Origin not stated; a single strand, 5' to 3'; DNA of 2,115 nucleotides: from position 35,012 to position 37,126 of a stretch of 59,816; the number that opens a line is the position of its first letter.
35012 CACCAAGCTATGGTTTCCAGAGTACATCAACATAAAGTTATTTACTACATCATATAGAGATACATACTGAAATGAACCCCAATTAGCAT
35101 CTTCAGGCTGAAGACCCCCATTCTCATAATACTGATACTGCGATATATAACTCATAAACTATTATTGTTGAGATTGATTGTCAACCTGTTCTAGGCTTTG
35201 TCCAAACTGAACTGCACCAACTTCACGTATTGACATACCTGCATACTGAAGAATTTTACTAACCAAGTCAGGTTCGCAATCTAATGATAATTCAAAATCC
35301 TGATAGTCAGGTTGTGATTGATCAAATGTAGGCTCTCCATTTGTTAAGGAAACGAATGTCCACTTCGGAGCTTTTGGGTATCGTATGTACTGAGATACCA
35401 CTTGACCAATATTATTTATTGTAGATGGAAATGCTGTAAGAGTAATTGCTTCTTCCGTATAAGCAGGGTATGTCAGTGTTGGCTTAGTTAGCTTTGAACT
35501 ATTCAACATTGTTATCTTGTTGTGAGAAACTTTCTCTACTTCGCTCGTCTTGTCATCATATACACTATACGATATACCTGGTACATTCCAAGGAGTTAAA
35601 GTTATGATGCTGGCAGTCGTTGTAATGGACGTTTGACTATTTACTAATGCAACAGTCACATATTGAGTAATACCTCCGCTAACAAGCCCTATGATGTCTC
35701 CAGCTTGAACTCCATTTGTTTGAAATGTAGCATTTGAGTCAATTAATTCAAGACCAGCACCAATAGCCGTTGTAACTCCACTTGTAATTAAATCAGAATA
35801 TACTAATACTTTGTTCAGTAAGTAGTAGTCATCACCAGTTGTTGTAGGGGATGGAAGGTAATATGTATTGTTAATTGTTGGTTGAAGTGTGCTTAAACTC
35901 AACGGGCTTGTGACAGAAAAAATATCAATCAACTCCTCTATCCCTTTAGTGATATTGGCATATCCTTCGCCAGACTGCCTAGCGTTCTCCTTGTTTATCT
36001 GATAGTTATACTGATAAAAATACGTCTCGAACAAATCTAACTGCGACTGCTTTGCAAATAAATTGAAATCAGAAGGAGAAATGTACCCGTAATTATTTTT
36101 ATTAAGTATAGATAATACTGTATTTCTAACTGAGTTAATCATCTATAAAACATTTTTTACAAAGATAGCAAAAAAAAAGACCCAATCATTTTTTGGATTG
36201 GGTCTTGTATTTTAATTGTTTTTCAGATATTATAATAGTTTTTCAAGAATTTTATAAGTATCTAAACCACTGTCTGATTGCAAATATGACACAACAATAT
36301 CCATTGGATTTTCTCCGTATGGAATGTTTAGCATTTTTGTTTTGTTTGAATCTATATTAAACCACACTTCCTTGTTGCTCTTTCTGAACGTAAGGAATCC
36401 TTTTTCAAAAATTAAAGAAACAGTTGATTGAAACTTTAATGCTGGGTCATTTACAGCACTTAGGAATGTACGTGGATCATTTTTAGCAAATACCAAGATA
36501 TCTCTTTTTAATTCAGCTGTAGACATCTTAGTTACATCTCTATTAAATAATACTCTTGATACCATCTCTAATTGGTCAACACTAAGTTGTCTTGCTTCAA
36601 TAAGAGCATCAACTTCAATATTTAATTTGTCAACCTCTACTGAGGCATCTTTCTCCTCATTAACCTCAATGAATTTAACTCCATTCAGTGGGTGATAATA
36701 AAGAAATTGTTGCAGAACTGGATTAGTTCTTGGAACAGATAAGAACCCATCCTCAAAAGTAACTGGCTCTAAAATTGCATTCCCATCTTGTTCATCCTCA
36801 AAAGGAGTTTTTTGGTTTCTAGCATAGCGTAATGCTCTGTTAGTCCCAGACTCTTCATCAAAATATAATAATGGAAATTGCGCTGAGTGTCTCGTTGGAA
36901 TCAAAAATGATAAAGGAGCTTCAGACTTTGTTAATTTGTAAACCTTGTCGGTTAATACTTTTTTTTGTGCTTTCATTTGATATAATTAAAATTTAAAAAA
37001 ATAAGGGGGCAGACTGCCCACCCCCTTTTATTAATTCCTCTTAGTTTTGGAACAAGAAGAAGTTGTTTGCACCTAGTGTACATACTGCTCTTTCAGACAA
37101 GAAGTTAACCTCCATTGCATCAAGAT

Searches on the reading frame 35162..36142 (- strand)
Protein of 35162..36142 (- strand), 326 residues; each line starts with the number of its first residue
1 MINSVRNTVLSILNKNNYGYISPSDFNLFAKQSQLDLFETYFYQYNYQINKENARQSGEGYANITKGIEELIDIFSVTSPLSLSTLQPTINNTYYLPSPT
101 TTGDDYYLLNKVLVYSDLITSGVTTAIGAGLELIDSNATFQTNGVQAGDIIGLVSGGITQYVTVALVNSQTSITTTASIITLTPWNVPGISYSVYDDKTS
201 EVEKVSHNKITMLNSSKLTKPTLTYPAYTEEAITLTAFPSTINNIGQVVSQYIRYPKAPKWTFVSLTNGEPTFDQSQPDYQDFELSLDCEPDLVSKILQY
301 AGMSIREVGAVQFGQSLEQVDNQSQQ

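Call 6: search_protein_families(library=phrogs, proteins=[window:35162-36142:-], max_evalue=0.001)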
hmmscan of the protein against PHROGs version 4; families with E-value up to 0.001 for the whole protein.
window:35162-36142:- (326 aa): 2 families
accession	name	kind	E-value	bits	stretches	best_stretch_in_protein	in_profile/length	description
phrog_14543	-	head and packaging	1.9e-31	110.3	2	201-322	114-228/234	virion structural protein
phrog_1980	-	tail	0.00024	21.5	1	136-176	21-60/449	tail fiber protein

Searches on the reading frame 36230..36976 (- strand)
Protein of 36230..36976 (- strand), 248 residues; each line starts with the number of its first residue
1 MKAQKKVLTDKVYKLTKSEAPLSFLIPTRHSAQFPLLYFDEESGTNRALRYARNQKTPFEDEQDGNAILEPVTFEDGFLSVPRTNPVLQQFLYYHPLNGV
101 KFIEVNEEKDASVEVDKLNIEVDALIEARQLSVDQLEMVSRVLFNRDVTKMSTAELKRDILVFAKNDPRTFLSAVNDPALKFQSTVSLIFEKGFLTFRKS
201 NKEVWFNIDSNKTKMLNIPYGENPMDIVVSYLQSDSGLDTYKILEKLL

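Call 6: search_protein_families(library=phrogs, proteins=[window:36230-36976:-], max_evalue=0.001)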
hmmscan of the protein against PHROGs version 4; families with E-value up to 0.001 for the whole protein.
window:36230-36976:- (248 aa): 2 families
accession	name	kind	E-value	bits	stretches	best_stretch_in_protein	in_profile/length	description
phrog_34748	-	unknown function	1.1e-28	101.4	1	4-245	27-282/285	-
phrog_16922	-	unknown function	7.2e-13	49.3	1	12-236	8-227/310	-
